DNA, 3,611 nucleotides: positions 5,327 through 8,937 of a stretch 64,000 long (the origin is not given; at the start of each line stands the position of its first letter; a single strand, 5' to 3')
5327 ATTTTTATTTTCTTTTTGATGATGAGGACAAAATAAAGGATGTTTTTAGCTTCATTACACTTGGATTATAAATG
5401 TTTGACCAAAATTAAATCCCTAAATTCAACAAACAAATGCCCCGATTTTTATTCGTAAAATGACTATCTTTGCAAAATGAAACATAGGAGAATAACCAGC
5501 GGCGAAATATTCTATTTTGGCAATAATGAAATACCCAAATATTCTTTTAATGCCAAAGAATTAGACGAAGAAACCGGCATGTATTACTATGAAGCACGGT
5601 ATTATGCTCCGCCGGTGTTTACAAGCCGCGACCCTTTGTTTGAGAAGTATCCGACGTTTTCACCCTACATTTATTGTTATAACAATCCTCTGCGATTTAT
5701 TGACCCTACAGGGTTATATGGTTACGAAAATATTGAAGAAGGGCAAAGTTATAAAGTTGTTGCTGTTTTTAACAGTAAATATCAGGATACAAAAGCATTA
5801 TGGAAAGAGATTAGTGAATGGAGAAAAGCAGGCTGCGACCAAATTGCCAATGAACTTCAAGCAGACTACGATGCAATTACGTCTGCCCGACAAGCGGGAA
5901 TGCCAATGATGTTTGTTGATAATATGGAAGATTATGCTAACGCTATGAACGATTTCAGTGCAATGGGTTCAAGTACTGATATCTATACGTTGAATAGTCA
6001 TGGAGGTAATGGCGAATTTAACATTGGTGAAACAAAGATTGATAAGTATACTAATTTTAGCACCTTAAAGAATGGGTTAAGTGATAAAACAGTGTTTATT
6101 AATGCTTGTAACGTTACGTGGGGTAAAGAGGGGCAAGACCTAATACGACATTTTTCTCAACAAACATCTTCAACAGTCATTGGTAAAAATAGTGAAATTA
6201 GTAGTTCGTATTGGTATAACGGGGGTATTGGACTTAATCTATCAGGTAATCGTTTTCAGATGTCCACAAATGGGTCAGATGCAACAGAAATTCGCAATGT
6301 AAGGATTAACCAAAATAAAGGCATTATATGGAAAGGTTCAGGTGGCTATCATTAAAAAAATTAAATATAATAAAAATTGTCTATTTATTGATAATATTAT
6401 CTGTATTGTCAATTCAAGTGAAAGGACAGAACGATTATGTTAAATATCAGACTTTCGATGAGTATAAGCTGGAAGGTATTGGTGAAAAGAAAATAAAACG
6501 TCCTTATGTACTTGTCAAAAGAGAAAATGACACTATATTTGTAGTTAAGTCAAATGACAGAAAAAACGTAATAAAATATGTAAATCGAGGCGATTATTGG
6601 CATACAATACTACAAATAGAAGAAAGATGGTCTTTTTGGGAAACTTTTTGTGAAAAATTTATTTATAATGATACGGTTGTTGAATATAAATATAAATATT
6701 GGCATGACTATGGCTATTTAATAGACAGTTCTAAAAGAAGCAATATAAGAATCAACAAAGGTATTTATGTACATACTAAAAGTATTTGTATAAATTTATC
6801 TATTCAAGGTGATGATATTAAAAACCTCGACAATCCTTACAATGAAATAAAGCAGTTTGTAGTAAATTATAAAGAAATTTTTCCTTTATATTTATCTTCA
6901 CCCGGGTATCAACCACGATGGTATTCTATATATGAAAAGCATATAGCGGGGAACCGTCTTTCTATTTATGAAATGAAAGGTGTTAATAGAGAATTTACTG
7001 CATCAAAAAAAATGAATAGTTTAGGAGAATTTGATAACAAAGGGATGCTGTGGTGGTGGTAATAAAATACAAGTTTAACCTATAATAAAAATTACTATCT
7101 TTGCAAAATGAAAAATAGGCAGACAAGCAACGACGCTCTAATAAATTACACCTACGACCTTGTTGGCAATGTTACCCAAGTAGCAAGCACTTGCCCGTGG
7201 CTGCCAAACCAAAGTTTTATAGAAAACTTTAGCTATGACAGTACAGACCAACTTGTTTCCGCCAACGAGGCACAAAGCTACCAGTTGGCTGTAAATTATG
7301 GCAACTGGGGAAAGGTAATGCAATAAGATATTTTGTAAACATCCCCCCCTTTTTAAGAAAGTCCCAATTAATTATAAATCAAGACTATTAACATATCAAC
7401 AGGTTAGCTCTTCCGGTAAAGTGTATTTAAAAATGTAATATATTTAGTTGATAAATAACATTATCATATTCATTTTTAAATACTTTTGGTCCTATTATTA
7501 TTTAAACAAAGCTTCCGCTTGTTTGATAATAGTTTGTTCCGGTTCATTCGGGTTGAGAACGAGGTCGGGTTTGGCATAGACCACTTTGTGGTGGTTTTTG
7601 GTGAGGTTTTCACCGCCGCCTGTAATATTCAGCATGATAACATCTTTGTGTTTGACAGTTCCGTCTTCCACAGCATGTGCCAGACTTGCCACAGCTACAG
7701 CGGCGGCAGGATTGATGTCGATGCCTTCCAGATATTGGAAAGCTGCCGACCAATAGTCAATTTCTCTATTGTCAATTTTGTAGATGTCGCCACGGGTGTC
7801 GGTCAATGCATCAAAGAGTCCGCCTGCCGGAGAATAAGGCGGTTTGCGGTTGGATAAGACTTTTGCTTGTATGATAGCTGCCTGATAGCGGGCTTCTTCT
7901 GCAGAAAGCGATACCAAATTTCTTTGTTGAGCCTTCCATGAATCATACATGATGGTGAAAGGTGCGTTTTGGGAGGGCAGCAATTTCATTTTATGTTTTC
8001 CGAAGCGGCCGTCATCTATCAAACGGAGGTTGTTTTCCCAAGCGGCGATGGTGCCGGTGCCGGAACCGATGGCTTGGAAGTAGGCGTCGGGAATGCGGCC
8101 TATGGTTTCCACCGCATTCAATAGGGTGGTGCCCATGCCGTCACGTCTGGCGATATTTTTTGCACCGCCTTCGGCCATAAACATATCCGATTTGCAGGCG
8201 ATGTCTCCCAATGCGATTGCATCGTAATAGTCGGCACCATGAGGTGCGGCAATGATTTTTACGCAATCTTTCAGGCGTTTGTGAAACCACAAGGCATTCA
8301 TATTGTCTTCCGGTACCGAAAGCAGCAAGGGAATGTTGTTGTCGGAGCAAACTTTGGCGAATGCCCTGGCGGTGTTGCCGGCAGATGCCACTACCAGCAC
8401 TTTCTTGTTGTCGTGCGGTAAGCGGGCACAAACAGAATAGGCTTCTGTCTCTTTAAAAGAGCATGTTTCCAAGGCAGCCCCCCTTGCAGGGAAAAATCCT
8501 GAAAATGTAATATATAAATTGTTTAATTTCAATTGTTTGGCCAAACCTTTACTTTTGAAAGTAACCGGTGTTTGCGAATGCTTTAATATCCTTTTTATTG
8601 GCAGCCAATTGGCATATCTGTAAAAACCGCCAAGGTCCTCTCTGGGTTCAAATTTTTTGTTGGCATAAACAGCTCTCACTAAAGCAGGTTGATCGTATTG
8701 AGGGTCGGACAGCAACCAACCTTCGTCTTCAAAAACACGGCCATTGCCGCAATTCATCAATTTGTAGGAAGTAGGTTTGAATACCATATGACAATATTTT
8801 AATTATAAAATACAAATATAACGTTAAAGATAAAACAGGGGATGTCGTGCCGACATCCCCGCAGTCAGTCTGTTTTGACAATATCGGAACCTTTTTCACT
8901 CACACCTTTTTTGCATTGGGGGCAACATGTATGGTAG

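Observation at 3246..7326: Orphan Rhs/YD toxin-immunity cassette array beside tRNA-Leu, with every cassette opened by the same promoter+ATG head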

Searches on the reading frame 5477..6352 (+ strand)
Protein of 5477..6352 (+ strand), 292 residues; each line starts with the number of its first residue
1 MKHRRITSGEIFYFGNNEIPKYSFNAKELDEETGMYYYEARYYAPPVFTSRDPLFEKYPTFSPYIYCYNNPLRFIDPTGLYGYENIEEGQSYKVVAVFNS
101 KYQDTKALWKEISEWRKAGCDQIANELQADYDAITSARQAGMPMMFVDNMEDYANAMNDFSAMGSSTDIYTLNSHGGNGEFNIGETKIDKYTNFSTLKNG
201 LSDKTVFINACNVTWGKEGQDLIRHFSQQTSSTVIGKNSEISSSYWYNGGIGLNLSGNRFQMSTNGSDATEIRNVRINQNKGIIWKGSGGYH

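Call 10: search_protein_families(library=pfam, proteins=[window:5477-6352:+], max_evalue=1)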
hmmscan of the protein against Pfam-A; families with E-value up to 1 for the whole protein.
window:5477-6352:+ (292 aa): 2 families
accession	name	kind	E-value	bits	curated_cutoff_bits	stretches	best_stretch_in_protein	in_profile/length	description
PF14252.11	DUF4347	-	8e-08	32.6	24.6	1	129-239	9-126/164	Domain of unknown function (DUF4347)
PF06004.18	DUF903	-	0.52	10.7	27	0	28-39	19-30/49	Bacterial protein of unknown function (DUF903)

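Call 11: search_protein_families(library=ncbifam, proteins=[window:5477-6352:+], max_evalue=1)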
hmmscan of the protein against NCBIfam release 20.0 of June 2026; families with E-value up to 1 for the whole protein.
window:5477-6352:+ (292 aa): 3 families
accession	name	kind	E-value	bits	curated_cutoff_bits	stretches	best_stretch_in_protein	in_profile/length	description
TIGR03696.1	Rhs_assc_core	domain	4.7e-16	59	32.5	1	20-80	15-76/76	RHS repeat-associated core domain-containing protein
NF041261.1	RHS_core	equivalog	0.03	12.1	2000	1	23-80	1204-1261/1261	RHS element core protein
NF042435.1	DhshikDhtase_QuiC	equivalog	0.058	11.9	1200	1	76-160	477-561/635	3-dehydroshikimate dehydratase QuiC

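Call 14: find_encoding_contigs(protein=window:5477-6352:+, flank=10000, max_places=10)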
Protein window:5477-6352:+ (292 aa): 3 contigs read that carry it; 1 place shown.
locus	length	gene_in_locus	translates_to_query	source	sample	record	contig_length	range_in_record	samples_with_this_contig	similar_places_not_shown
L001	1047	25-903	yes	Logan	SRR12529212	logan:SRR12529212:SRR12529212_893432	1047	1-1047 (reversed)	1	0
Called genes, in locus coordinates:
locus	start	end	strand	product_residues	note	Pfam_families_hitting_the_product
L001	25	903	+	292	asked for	PF14252:DUF4347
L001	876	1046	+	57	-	?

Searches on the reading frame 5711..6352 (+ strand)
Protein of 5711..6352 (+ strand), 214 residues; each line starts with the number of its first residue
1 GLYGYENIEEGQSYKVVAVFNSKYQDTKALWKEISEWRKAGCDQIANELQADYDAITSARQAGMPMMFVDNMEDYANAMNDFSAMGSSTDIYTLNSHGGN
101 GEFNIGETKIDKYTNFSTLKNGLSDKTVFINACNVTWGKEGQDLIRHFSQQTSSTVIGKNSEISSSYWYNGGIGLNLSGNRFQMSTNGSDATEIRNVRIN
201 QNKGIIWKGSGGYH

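Call 73: search_solved_structures(query=window:5711-6352:+, max_evalue=1)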
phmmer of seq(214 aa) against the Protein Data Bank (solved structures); distinct sequences matched with E-value up to 1: 5.
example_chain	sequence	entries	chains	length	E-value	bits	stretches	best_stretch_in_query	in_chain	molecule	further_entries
4rs3_A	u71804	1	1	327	0.12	15.5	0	54-94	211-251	ABC transporter, carbohydrate uptake transporter-2 (CUT2) family, periplasmic sugar-bindin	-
8r8o_A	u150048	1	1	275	0.15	15.2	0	27-86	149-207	HalluTIM3-1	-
5hko_A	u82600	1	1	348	0.16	15.1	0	54-93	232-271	ABC transporter, carbohydrate uptake transporter-2 (CUT2) family, periplasmic sugar-bindin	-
4rsm_A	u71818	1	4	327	0.61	13.2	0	54-92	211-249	Periplasmic binding protein/LacI transcriptional regulator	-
4v0j_A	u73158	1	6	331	0.97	12.6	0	62-118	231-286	ACYL-[ACYL-CARRIER-PROTEIN] DESATURASE, CHLOROPLASTIC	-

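Call 81: find_homologous_proteins(query=window:5711-6352:+, max_evalue=0.001)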
Query seq(214 aa) (214 aa): 7 proteins with E <= 0.001 among 69 candidates.
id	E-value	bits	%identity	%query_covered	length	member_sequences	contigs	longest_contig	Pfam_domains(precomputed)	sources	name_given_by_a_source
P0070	1.2e-138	478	100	100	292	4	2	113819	PF14252.12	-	-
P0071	3.6e-83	297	66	96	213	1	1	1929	PF14252.12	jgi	jgi:hypothetical protein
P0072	1.6e-82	295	65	100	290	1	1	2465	PF14252.12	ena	-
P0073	7.3e-43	165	48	98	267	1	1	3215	PF14252.12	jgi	jgi:RHS repeat-associated protein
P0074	3.2e-41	160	45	96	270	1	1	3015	PF14252.12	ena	-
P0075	5.9e-40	155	52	70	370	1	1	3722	PF14252.12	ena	-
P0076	6.1e-38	149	48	75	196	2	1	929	PF14252.12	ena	-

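Call 86: predict_structure(alignment_id=A2)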
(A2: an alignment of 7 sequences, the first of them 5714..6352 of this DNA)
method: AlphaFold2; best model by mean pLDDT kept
length: 213 residues; sequences in the alignment: 7
mean_pLDDT: 71.5   pTM: 0.67
mean pLDDT of the five models: 71.5, 68.9, 64.4, 63.4, 48.7
residues with pLDDT >= 90: 23; 70-90: 107; 50-70: 49; < 50: 34
segments of 3 or more residues with pLDDT < 50: 1-13, 96-99, 163-165, 167-177
pLDDT, mean of each block of 10 residues (from residue 1): 30 60 88 96 87 77 74 83 65 55 78 88 80 76 90 82 48 47 84 67 56 47
secondary structure, 60 per line:
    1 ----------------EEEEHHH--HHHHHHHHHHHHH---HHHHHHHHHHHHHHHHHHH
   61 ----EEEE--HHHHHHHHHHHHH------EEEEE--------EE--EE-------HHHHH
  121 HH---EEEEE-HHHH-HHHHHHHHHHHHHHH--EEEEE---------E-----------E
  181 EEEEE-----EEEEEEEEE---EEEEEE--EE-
elements in order: E17-20 H26-38 H42-60 E65-68 H71-83 E90-94 H116-122 E126-130 H132-135 H137-151 E154-158 E180-185 E191-199 E203-208

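Call 88: fold_search(model_id=the predicted structure, library=pdb)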
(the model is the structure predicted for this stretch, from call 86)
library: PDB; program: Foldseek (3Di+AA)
matches with E <= 10: 907; with E <= 0.001: 0
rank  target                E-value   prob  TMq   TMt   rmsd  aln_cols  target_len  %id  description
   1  1rea                  3.0e-03  0.51  0.26  0.20  14.8       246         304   13  STRUCTURE OF THE RECA PROTEIN-ADP COMPLEX (released 1993-10-31)
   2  5z2l_K                2.2e-02  0.38  0.25  0.23  11.3       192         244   12  Crystal structure of BdcA in complex with NADPH (released 2018-03-07)
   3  5z2l_C                2.7e-02  0.38  0.25  0.23  11.4       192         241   12  Crystal structure of BdcA in complex with NADPH (released 2018-03-07)
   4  4twz                  3.0e-02  0.20  0.25  0.18  15.0       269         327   13  Crystal Structure Analysis of E Coli. RecA Protein (released 2015-07-08)
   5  5dw5_B                3.9e-02  0.23  0.20  0.11  12.7       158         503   11  Succinyl-CoA:acetate CoA-transferase (AarCH6) bound to the CoA analogue 3'-phosphoadenosine 5'-(O-(N-propylpantothenam (released 2016-05-04)
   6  3nm3_A                3.9e-02  0.21  0.25  0.13  12.1       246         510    8  The Crystal Structure of Candida glabrata THI6, a Bifunctional Enzyme involved in Thiamin Biosyhthesis of Eukaryotes (released 2010-11-10)
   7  7cci_B                4.1e-02  0.75  0.26  0.38   8.1       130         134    8  Acinetobacter baumannii response regulator AdeR with disordered N terminus (released 2021-06-23)
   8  9q2a_B                4.1e-02  0.28  0.26  0.20  12.3       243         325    9  BCDX2-CX3-RAD51-RAD51-ssDNA supercomplex (released 2026-03-04)
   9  3nm3_D                4.4e-02  0.21  0.24  0.14  11.5       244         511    6  The Crystal Structure of Candida glabrata THI6, a Bifunctional Enzyme involved in Thiamin Biosyhthesis of Eukaryotes (released 2010-11-10)
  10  5x5j                  5.0e-02  0.60  0.23  0.35   6.3       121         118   11  Crystal structure of response regulator AdeR receiver domain (released 2017-08-30)
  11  4pcv_A                5.0e-02  0.33  0.25  0.27  10.2       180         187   13  The structure of BdcA (YjgI) from E. coli (released 2015-03-11)
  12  1u98                  5.0e-02  0.13  0.20  0.15  16.2       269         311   11  Crystal Structure of E. coli RecA in a Compressed Helical Filament Form3 (released 2004-09-21)
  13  2f8s_A                5.3e-02  0.16  0.23  0.09  17.2       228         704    9  Crystal structure of Aa-Ago with externally-bound siRNA (released 2006-10-31)
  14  6c3a_B                7.7e-02  0.33  0.25  0.16   7.9       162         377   11  O2-, PLP-dependent L-arginine hydroxylase RohP 4-hydroxy-2-ketoarginine complex (released 2018-03-07)
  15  9of3_E                8.2e-02  0.63  0.24  0.38   5.0       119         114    9  Structure of the Acinetobacter baumannii Response Regulator PmrA Receiver Domain D10N mutation (released 2025-11-26)
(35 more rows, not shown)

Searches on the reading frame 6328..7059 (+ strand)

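Call 10: search_protein_families(library=pfam, proteins=[window:6328-7059:+], max_evalue=1)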
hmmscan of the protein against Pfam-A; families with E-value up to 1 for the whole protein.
window:6328-7059:+ (244 aa): 1 family
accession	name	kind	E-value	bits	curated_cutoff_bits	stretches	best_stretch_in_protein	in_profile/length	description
PF21216.2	PepQ_N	-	0.073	13.4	27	1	66-109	59-100/152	Xaa-Pro dipeptidase, N-terminal domain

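Call 11: search_protein_families(library=ncbifam, proteins=[window:6328-7059:+], max_evalue=1)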
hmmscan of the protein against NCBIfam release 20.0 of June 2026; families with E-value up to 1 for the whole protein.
window:6328-7059:+ (244 aa): 1 family
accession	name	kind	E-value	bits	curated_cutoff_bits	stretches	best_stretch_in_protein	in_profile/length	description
NF010133.0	PRK13607.1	equivalog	0.058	12.2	339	1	60-109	59-105/443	Xaa-Pro dipeptidase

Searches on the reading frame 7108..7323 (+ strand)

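Call 10: search_protein_families(library=pfam, proteins=[window:7108-7323:+], max_evalue=1)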
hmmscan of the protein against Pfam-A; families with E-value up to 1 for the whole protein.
window:7108-7323:+ (72 aa): 3 families
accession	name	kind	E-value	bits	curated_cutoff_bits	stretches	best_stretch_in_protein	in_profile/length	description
PF06477.18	DUF1091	-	0.00084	20.2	25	1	7-49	32-72/83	Protein of unknown function (DUF1091)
PF15283.12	DUF4595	-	0.0047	17.3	34.2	1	8-57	49-95/202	Domain of unknown function (DUF4595) with porin-like fold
PF05593.20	RHS_repeat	-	0.0087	16.9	22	0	13-26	19-32/38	RHS Repeat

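Call 11: search_protein_families(library=ncbifam, proteins=[window:7108-7323:+], max_evalue=1)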
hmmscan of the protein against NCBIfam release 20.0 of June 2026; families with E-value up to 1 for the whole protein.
window:7108-7323:+ (72 aa): 1 family
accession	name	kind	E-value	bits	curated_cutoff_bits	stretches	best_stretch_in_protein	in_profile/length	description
NF040746.1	reduct_C_beta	equivalog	0.06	11.8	450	1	12-71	34-93/477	glycine/sarcosine/betaine reductase complex component C subunit beta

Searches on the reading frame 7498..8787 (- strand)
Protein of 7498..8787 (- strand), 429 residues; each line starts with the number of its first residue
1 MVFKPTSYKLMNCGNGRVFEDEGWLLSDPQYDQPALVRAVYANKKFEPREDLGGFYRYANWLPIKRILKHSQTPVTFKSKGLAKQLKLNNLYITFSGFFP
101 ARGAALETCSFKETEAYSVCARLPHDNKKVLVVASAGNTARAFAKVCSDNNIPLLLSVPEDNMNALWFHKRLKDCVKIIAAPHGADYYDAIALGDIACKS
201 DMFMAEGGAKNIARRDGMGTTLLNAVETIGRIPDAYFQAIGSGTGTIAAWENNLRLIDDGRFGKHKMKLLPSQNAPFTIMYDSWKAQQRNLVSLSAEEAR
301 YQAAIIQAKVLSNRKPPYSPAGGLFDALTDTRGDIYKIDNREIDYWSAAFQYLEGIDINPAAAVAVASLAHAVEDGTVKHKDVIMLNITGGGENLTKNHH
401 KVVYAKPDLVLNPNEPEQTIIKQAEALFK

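Call 48: search_protein_families(library=pfam, proteins=[window:7501-8787:-], max_evalue=0.01)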
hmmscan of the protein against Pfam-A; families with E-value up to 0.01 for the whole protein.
window:7501-8787:- (429 aa): 1 family
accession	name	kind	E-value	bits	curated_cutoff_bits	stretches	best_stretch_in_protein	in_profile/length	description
PF00291.31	PALP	-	4.8e-25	88.9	35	1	72-390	7-295/295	Pyridoxal-phosphate dependent enzyme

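Call 64: find_encoding_contigs(protein=window:7498-8787:-, flank=10000, max_places=8)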
Protein window:7498-8787:- (429 aa): 12 contigs read that carry it; 8 places shown.
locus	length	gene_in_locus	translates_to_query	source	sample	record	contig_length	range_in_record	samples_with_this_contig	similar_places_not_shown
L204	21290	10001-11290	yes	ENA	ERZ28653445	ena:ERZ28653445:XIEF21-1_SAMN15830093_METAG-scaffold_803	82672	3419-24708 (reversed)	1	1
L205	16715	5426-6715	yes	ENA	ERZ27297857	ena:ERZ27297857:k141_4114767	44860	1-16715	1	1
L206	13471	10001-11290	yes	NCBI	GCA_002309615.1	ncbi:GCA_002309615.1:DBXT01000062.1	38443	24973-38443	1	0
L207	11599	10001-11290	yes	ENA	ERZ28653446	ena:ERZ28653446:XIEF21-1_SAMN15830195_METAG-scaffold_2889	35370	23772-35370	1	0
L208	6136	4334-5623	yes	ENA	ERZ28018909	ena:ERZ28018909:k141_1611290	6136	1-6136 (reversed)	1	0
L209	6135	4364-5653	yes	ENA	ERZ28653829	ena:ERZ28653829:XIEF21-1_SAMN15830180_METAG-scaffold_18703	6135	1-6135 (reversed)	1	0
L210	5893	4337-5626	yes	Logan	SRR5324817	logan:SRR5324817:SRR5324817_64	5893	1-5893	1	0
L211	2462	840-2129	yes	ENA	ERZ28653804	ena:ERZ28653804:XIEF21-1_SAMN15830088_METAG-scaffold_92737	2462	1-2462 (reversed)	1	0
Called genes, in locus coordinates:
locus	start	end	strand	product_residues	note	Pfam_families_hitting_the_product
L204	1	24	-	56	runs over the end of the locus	-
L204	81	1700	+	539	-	PF06418:CTP_synth_N, PF00117:GATase, PF07722:Peptidase_C26 (weak)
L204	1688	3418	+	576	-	PF13522:GATase_6 (faint), PF13537:GATase_7 (faint)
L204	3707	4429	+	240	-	-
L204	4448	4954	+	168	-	-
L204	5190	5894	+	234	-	-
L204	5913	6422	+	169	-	-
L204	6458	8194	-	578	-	PF00005:ABC_tran, PF02463:SMC_N (weak), PF00004:AAA (faint), PF13304:AAA_21 (faint), PF13401:AAA_22 (faint), PF08352:oligo_HPY (faint), PF00005:ABC_tran, PF02463:SMC_N (weak)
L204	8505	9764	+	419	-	PF00155:Aminotran_1_2, PF01212:Beta_elim_lyase (weak)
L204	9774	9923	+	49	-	-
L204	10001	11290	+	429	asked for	PF00291:PALP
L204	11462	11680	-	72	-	-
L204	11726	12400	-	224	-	-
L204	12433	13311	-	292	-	PF14252:DUF4347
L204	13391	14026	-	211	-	-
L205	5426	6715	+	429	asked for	PF00291:PALP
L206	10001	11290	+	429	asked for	PF00291:PALP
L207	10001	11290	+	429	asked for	PF00291:PALP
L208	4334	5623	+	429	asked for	PF00291:PALP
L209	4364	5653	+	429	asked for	PF00291:PALP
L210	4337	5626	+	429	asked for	PF00291:PALP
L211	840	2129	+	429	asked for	PF00291:PALP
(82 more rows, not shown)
